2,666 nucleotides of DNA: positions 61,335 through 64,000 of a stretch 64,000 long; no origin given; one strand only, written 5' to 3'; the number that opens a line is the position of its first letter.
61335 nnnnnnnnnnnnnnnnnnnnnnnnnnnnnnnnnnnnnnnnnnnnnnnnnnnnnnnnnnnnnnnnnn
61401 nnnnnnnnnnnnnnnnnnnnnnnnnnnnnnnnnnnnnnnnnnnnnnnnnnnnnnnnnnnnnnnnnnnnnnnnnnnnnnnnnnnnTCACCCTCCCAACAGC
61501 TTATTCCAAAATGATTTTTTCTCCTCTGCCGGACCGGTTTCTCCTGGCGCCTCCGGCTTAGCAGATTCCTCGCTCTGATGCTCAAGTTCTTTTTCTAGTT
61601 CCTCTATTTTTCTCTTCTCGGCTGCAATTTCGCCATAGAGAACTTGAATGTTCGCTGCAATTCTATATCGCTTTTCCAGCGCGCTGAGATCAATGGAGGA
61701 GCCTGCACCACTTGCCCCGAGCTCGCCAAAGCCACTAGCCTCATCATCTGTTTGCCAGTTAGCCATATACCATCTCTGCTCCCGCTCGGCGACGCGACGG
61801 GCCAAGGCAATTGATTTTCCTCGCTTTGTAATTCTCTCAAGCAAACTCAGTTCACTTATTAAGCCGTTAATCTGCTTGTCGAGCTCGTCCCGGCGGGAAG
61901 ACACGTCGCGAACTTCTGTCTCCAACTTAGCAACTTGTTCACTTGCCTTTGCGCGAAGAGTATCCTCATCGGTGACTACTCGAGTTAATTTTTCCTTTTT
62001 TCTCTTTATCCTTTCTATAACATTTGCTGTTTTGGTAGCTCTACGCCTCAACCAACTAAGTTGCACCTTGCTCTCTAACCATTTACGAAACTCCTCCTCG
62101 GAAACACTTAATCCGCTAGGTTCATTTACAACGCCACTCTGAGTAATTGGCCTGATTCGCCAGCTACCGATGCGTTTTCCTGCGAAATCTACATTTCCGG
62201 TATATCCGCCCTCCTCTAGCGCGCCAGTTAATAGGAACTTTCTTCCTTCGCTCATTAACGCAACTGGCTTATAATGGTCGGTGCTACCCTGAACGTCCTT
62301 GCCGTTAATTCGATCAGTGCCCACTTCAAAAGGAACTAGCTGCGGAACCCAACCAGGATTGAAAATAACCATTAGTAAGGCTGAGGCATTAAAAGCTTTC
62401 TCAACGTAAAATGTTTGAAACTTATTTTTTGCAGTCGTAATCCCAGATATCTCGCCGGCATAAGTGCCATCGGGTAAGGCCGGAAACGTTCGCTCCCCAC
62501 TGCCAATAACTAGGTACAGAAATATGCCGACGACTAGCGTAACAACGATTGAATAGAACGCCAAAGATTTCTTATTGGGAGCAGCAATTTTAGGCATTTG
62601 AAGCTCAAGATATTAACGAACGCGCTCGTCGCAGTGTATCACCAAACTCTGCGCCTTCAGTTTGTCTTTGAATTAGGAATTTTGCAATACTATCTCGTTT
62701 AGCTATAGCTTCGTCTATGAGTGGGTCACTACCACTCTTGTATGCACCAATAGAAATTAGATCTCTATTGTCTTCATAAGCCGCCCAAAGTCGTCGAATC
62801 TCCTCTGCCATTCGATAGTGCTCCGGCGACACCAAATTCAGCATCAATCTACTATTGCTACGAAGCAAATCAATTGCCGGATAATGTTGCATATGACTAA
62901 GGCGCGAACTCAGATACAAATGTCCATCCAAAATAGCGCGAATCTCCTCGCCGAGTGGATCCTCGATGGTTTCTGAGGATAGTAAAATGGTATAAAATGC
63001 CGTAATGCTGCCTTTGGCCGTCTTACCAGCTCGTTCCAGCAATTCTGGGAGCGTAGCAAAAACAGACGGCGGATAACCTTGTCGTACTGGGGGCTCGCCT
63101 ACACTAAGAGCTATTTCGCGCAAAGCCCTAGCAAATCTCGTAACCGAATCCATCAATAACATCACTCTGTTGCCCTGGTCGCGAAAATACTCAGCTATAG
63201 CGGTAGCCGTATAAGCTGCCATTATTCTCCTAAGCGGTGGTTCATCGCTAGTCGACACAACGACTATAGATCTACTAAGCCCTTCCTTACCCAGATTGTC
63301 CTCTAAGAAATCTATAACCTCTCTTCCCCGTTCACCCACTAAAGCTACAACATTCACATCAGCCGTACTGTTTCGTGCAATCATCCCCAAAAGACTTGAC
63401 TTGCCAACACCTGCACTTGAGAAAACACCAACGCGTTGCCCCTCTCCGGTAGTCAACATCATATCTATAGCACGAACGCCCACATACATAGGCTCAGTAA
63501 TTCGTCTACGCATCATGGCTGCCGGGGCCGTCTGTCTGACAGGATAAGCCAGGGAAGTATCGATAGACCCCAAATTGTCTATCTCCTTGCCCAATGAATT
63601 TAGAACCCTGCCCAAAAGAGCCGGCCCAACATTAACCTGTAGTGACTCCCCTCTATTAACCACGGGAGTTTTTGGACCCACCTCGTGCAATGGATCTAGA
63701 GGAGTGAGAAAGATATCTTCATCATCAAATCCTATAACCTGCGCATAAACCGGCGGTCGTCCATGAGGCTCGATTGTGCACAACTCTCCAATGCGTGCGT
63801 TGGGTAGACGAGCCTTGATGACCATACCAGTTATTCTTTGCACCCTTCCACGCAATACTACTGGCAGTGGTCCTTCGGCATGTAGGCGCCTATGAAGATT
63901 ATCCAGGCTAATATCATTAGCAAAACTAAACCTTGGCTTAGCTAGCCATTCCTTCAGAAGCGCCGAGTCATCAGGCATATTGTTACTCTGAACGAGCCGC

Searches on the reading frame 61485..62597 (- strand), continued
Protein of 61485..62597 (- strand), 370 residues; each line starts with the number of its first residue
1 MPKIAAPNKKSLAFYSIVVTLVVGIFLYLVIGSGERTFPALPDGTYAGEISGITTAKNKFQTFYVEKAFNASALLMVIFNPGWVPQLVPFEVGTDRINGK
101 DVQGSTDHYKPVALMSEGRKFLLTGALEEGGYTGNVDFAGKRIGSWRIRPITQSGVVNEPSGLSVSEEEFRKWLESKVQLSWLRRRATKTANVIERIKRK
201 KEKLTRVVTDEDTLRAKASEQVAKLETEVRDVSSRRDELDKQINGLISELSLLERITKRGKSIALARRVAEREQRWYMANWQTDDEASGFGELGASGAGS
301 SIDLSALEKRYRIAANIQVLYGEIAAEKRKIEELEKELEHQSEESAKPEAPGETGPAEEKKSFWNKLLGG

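Call 91: search_solved_structures(query=L001:686-2089:+, max_evalue=1e-60)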
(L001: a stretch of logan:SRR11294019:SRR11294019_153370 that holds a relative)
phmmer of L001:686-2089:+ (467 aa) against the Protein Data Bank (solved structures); distinct sequences matched with E-value up to 1e-60: 25.
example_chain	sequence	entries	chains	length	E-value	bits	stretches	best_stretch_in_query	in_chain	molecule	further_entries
9e58_A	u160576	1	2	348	1.7e-112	380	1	124-464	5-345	Type 3 secretion system ATPase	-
6njo_A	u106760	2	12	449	3e-112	379.2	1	53-455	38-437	Translocator EscN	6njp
9dmd_A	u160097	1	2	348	1.1e-111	377.3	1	124-464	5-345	Type 3 secretion system ATPase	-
5b0o_A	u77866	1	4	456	8.7e-107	361.2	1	36-461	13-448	Flagellum-specific ATP synthase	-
2dpy_A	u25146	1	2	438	2.6e-106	359.7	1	48-461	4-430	Flagellum-specific ATP synthase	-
2obl_A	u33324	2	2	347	7.9e-100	338.3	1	124-455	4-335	EscN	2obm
9wf0_A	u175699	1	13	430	5.5e-97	328.9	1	57-465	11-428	Type 3 secretion system ATPase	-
9wd4_A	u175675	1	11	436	5.7e-97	328.9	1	57-465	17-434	Type 3 secretion system ATPase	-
4nph_A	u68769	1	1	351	2.1e-94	320.4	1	123-451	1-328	Probable secretion system apparatus ATP synthase SsaN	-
6rad_A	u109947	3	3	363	7.2e-90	305.5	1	120-460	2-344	Secretory apparatus ATP synthase (Associated with virulence) | ATP synthase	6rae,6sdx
5ybh_A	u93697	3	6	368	3.2e-88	300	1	114-459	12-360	Probable ATP synthase SpaL/MxiB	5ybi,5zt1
5swj_A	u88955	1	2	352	9.1e-87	295.2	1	122-459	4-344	Probable ATP synthase SpaL/MxiB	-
6n74_A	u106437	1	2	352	4.5e-86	292.9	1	122-459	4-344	ATP synthase SpaL/MxiB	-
6n6z_A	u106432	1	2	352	4.5e-86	292.9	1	122-459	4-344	Probable ATP synthase SpaL/MxiB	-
6n76_A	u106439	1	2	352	4.5e-86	292.9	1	122-459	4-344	ATP synthase SpaL/MxiB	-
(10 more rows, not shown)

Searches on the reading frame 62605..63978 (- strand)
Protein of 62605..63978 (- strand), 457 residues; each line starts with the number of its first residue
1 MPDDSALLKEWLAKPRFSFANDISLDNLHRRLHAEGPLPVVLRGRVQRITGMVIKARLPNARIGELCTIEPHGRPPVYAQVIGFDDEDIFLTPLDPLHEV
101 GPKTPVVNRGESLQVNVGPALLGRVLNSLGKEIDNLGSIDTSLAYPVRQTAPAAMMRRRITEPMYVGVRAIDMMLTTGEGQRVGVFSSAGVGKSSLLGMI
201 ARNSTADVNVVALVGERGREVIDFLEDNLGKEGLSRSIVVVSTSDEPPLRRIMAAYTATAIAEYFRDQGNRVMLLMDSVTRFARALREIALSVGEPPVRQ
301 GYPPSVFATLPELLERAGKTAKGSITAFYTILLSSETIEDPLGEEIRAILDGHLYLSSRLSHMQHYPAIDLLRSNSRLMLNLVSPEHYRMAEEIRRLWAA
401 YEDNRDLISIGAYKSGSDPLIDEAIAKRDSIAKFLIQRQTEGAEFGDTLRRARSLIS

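Call 3: search_protein_families(library=pfam, proteins=[window:62605-63978:-], max_evalue=1)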
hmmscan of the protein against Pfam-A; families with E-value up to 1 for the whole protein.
window:62605-63978:- (457 aa): 5 families
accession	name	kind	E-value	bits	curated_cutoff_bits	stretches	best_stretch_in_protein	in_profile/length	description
PF00006.31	ATP-synt_ab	-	5.7e-83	278.2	29.5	1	167-376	1-213/213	ATP synthase alpha/beta family, nucleotide-binding domain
PF18269.6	T3SS_ATPase_C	-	2.2e-25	88.7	22.7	1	383-450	1-68/72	T3SS EscN ATPase C-terminal domain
PF00005.33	ABC_tran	-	0.027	15.5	25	1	173-215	4-46/137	ABC transporter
PF02874.29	ATP-synt_ab_N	-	0.03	15.3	20.9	1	46-110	1-69/69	ATP synthase alpha/beta family, beta-barrel domain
PF03193.22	RsgA_GTPase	-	0.18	12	30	1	183-219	109-145/174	RsgA GTPase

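Call 4: search_protein_families(library=ncbifam, proteins=[window:62605-63978:-], max_evalue=1)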
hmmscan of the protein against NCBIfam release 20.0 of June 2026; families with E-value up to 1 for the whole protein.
window:62605-63978:- (457 aa): 45 families (the best 25 are shown)
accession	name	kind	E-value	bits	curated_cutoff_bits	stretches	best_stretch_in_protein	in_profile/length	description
TIGR02546.1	III_secr_ATP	equivalog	4e-169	562.8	604.75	1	41-453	4-419/423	type III secretion system ATPase SctN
TIGR03497.1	FliI_clade2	equivalog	3.2e-166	553.4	629.8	1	44-451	1-408/413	flagellar protein export ATPase FliI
TIGR01026.1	fliI_yscN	subfamily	4.2e-165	549.8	379.5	1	40-455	21-438/440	FliI/YscN family ATPase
TIGR03496.1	FliI_clade1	equivalog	1.4e-160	534.6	619.1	1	44-451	1-410/414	flagellar protein export ATPase FliI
NF005391.0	PRK06936.1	equivalog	1.4e-159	531.7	657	1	39-455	20-437/439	type III secretion system ATPase SctN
TIGR03498.1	FliI_clade3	equivalog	2e-148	494.5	587.45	1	44-451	1-413/418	flagellar protein export ATPase FliI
NF006575.0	PRK09099.1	subfamily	1.2e-146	489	706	1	27-454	13-439/443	type III secretion system ATPase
NF005295.0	PRK06820.1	equivalog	1.9e-139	465.4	690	1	36-454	23-437/440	EscN/YscN/HrcN family type III secretion system ATPase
NF006012.0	PRK08149.1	equivalog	9.2e-130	433.4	594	1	46-454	13-428/431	type III secretion system ATPase SctN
NF006290.1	PRK08472.1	equivalog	7.8e-125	417.1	644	1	24-451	2-428/433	flagellar protein export ATPase FliI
NF005765.0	PRK07594.1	equivalog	6.7e-122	407.3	715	1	31-446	10-421/433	EscN/YscN/HrcN family type III secretion system ATPase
NF005535.1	PRK07196.1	equivalog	2.7e-118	395.7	715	1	42-455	19-433/434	flagellar protein export ATPase FliI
NF004578.0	PRK05922.1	equivalog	4.5e-95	319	604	1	44-456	21-431/434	type III secretion system ATPase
NF040574.1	T3SS_ATP_VscN2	exception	1.5e-66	225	750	1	101-452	65-413/420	type III secretion system ATPase VscN2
NF009884.0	PRK13343.1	equivalog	1.3e-57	195.6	554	1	43-441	30-428/507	F0F1 ATP synthase subunit alpha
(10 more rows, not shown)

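Call 6: find_encoding_contigs(protein=window:62605-63978:-, flank=10000, max_places=6)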
Protein window:62605-63978:- (457 aa): no gene with exactly this product is on record in the collection.

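Call 11: find_related_loci(query=window:62605-63978:-, collection=genome_contigs, flank=10000)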
Query window:62605-63978:- (457 aa) in genome_contigs; peptide patterns used: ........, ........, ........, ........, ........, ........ (x = any residue, [..] = any of these).
600 stretches matched a pattern (row limit reached: there are more); 519 encode a relative of the query (tblastn E <= 1e-3); the best 80 are kept; 80 distinct loci.
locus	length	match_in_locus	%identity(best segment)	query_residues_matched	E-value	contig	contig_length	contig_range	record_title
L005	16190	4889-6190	74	23-456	0e+0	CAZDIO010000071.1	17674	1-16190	MAG TPA_asm: uncultured Bdellovibrionales bacterium isolate binchicken_co200_37 genome assembly, contig: k141_1752550, w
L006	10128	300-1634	68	12-456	0e+0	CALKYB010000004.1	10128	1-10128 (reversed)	MAG: uncultured bacterium isolate L1_Bin_Bin_16_sub_1 genome assembly, contig: c_000000678258, whole genome shotgun sequ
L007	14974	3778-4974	54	40-437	1e-139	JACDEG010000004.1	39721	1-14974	MAG: Pyrinomonadaceae bacterium isolate MGR_bin354 SD2902_NODE_132_length_39721_cov_1.290549, whole genome shotgun seque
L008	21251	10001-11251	49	40-455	2e-137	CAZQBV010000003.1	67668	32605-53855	MAG TPA_asm: uncultured Christensenella sp. isolate SRP242652_co4_64 genome assembly, contig: NODE_189_length_67668_cov_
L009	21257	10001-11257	51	39-456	4e-137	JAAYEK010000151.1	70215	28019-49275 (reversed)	MAG: Bacillota bacterium isolate AS06rmzACSIP_96 383230_AS06, whole genome shotgun sequence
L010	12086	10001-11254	52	39-455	3e-137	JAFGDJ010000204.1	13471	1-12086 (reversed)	MAG: Spirochaetales bacterium isolate Zod_Metabat.1170 k87_8059651, whole genome shotgun sequence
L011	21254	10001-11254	50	39-455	2e-136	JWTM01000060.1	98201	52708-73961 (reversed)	Candidatus Marispirochaeta associata strain JC231 contig060, whole genome shotgun sequence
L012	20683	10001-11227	53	44-451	3e-134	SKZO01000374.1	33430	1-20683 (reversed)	MAG: Spirochaetales bacterium isolate CSSed162cmB_334 CSSed16-2cmB-1720, whole genome shotgun sequence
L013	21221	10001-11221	51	44-450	4e-134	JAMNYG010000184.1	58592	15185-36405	MAG: Bacillota bacterium isolate Bin_20 Bin_20_scaffold_288, whole genome shotgun sequence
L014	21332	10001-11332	48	9-451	2e-133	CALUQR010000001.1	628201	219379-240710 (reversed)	MAG: Candidatus Eremiobacteraeota bacterium isolate BRZ_DV__bin14 genome assembly, contig: BRZ_DV_NODE_4_length_628201_c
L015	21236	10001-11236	52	39-449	2e-133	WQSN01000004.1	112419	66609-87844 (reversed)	MAG: Treponema sp. isolate Co191P3bin12 JGI24695J34938_10000021, whole genome shotgun sequence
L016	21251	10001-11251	51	40-456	3e-136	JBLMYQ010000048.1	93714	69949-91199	MAG: Deltaproteobacteria bacterium isolate MAG225 PRJNA951521_bin9_renamed_47, whole genome shotgun sequence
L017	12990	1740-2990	51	34-449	1e-132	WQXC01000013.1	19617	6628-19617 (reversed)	MAG: Treponema sp. isolate Emb289P3bin135 Ga0123356_10002504, whole genome shotgun sequence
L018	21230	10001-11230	51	44-455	1e-132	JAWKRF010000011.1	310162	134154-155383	MAG: Polyangiaceae bacterium isolate AC1.156 AC1.156.fa-11, whole genome shotgun sequence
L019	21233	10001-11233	53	44-455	5e-132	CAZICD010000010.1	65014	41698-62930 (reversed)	MAG TPA_asm: uncultured Spirochaetaceae bacterium isolate SRP332253_co1_186 genome assembly, contig: NODE_425_length_650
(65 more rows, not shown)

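Call 38: search_protein_families(library=pfam, proteins=[L005:3127-4230:+, L005:8632-9768:-, L005:9768-11624:-, L006:3696-4322:-, L005:783-2465:+, L005:69-734:-], max_evalue=0.01)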
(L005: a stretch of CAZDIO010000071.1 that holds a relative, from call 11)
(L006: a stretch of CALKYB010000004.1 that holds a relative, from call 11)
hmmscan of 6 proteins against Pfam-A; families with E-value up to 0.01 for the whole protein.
L005:3127-4230:+ (367 aa): 1 family
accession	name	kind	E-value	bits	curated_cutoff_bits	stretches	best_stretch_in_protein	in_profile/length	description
PF03706.18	LPG_synthase_TM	-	1.3e-17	64.6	33.4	1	22-318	2-276/302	Lysylphosphatidylglycerol synthase TM region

L005:8632-9768:- (378 aa): 1 family
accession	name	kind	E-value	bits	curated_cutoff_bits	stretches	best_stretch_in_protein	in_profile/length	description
PF00364.28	Biotin_lipoyl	-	0.0029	17.8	22.1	0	69-109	16-54/73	Biotin-requiring enzyme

L005:9768-11624:- (618 aa): 2 families
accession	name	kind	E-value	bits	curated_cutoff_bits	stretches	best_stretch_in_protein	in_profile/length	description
PF13941.12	MutL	-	9.1e-122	407.5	27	1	13-499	1-450/450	MutL protein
PF01968.24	Hydantoinase_A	-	0.0062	16.3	22.9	0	283-316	68-102/291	Hydantoinase/oxoprolinase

L006:3696-4322:- (208 aa): 1 family
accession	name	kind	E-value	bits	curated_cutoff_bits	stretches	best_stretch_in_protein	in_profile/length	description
PF00072.30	Response_reg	-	1.4e-24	86.9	30.2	1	11-122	2-111/111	Response regulator receiver domain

L005:783-2465:+ (560 aa): 1 family
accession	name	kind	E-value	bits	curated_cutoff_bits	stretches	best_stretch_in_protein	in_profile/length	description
PF00754.31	F5_F8_type_C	-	5.2e-05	23.8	28.2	1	415-537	11-122/127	F5/8 type C domain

L005:69-734:- (221 aa): 2 families
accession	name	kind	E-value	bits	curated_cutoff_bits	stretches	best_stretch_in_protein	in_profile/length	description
PF08241.18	Methyltransf_11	-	1.8e-06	28.9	21.2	1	78-127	42-88/95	Methyltransferase domain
PF13847.12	Methyltransf_31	-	0.0092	16.1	27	0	90-135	69-113/145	Methyltransferase domain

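Call 77: search_protein_families(library=ncbifam, proteins=[L005:3127-4230:+], max_evalue=0.01)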
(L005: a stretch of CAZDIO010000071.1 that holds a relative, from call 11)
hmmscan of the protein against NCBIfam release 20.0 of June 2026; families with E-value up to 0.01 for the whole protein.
L005:3127-4230:+ (367 aa): 0 families
